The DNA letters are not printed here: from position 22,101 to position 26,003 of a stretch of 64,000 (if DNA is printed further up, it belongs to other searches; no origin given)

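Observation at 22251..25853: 1200-aa protein built around a ~745-residue proline-free E/R/K/A/Q helix, capped by TPR-like modules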

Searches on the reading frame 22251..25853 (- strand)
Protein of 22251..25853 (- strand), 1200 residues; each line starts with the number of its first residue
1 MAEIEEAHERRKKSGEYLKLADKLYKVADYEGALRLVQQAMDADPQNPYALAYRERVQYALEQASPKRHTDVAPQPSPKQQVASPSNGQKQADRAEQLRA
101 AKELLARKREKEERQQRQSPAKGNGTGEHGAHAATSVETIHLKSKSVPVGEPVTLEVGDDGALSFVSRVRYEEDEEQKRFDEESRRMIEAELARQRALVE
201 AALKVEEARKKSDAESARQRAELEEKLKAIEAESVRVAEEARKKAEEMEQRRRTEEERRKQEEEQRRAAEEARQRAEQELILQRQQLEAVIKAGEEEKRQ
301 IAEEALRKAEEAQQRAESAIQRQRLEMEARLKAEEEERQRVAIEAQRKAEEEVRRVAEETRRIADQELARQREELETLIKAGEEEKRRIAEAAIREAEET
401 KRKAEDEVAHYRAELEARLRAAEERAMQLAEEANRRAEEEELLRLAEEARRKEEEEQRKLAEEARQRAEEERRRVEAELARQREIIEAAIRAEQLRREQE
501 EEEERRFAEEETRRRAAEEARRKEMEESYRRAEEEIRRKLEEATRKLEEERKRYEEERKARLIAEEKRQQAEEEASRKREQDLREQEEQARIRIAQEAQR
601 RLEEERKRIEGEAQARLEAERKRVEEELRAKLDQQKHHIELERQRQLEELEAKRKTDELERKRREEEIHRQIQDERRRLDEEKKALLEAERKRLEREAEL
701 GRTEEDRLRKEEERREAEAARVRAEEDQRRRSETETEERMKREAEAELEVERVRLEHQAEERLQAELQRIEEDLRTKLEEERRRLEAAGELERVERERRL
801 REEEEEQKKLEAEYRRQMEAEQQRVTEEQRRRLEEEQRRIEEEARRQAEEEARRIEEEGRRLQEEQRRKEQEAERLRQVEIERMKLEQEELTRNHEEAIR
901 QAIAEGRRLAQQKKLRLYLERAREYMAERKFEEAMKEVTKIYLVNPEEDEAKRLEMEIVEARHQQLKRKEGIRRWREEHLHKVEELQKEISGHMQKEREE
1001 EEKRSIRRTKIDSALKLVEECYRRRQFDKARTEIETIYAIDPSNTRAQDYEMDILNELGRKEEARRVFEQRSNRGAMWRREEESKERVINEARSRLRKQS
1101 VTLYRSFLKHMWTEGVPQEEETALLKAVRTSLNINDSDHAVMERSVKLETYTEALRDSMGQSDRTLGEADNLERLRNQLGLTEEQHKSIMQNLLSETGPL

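Call 4: search_protein_families(library=pfam, proteins=[window:22251-25853:-], max_evalue=1)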
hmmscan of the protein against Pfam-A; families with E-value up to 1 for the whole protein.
window:22251-25853:- (1200 aa): 2 families
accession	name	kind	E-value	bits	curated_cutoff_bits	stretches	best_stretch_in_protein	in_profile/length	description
PF07719.23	TPR_2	-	0.0067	16.9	27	0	17-47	4-34/34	Tetratricopeptide repeat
PF14853.12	Fis1_TPR_C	-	0.048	14.3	25.3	1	25-59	12-46/53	Fis1 C-terminal tetratricopeptide repeat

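Call 59: predict_structure(alignment_id=A4)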
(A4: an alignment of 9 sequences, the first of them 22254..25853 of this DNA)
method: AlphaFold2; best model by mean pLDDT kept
length: 1200 residues; sequences in the alignment: 9
mean_pLDDT: 69.3   pTM: 0.35
mean pLDDT of the five models: 69.3, 67.6, 67.1, 66.1, 65.9
residues with pLDDT >= 90: 119; 70-90: 467; 50-70: 492; < 50: 122
segments of 3 or more residues with pLDDT < 50: 67-77, 79-92, 115-119, 121-151, 153-175, 699-719, 724-729
pLDDT, mean of each block of 10 residues (from residue 1): 79 94 92 93 90 92 63 41 42 55 60 50 34 33 35 34 29 44 57 65 66 70 74 74 75 76 76 76 74 70 72 73 75 75 73 73 70 61 51 55 58 61 64 62 63 63 63 63 63 61 62 61 66 70 71 72 69 71 71 70 70 63 62 59 62 64 67 67 63 52 41 45 47 50 56 68 74 74 70 69 69 69 64 64 58 54 53 56 63 73 79 88 86 91 87 86 83 80 87 85 87 93 93 91 91 91 86 87 85 89 90 84 88 90 91 81 59 80 87 70
secondary structure, 60 per line:
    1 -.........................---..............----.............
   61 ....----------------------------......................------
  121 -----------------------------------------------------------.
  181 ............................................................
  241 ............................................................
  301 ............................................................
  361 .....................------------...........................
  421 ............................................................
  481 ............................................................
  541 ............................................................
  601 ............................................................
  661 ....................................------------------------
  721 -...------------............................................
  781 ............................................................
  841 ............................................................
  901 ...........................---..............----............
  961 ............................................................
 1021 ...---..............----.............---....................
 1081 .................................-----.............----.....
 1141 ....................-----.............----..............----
elements in order (helices of 4 or more, strands of 3 or more residues): H2-26 H30-43 H48-64 H93-114 H180-381 H394-696 H737-927 H931-944 H949-1023 H1027-1040 H1045-1057 H1061-1113 H1119-1131 H1136-1160 H1166-1178 H1183-1196

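Call 63: fold_search(model_id=the predicted structure, library=pdb)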
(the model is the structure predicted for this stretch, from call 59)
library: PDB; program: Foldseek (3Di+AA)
matches with E <= 10: 1013; with E <= 0.001: 0
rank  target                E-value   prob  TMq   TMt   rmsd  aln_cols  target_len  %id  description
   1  9fmd_J                1.4e-02  0.97  0.05  0.09  18.1       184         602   18  Integrative model of the human post-catalytic spliceosome (P-complex) (released 2024-07-10)
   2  8ro0_J                1.4e-02  0.84  0.05  0.11  33.3       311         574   11  Structure of the C. elegans Intron Lariat Spliceosome primed for disassembly (ILS') (released 2024-08-07)
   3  8c6j_S                3.1e-02  0.91  0.05  0.09  18.4       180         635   17  Human spliceosomal PM5 C* complex (released 2023-07-12)
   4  1w3b_A                3.3e-02  0.90  0.05  0.16  30.8       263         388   14  The superhelical TPR domain of O-linked GlcNAc transferase reveals structural similarities to importin alpha. (released 2004-09-09)
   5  8ro2_J                3.3e-02  0.66  0.06  0.11  33.3       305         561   12  Integrative Structure of the human intron lariat Spliceosome (ILS'') (released 2024-09-18)
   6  4r7s                  3.8e-02  0.77  0.05  0.22  27.5       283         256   13  Crystal structure of a tetratricopeptide repeat protein (PARMER_03812) from Parabacteroides merdae ATCC 43184 at 2.39 A  (released 2014-10-01)
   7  8fgw_D                4.2e-02  0.69  0.05  0.05  30.6       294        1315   12  Human IFT-A complex structures provide molecular insights into ciliary transport (released 2023-02-22)
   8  9qhc_A                4.9e-02  0.69  0.05  0.22  32.5       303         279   13  Crystal structure of 8-repeat CTPR protein with eliminated coordination sites (released 2025-10-22)
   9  6xns_B                5.2e-02  0.23  0.05  0.13  32.9       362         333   16  C3_crown-05 (released 2020-12-23)
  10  8v24_A                5.8e-02  0.72  0.06  0.20  31.1       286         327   12  LapB cytoplasmic domain in complex with LpxC (released 2024-04-24)
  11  9l5r_J                6.1e-02  0.57  0.05  0.10  32.5       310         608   14  Cryo-EM structure of the thermophile spliceosome (state ILS) (released 2025-03-12)
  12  7mq8_LP               6.1e-02  0.41  0.06  0.10  31.9       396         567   13  Cryo-EM structure of the human SSU processome, state pre-A1 (released 2021-09-22)
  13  7r5k_00               7.1e-02  0.66  0.05  0.09  37.8       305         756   13  Human nuclear pore complex (constricted) (released 2022-06-22)
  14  9up5_A                7.5e-02  0.66  0.06  0.19  31.7       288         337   14  Crystal structure of LapB from Klebsiella pneumoniae (released 2026-03-04)
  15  3ieg_A                7.5e-02  0.54  0.05  0.15  36.5       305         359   14  Crystal Structure of P58(IPK) TPR Domain at 2.5 A (released 2010-03-31)
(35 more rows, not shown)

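Call 68: search_protein_families(library=ncbifam, proteins=[window:22251-25853:-], max_evalue=0.00001)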
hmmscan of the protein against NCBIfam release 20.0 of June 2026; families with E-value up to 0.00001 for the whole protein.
window:22251-25853:- (1200 aa): 0 families

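Call 74: find_encoding_contigs(protein=window:22251-25853:-, flank=2000, max_places=4)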
Protein window:22251-25853:- (1200 aa): no gene with exactly this product is on record in the collection.
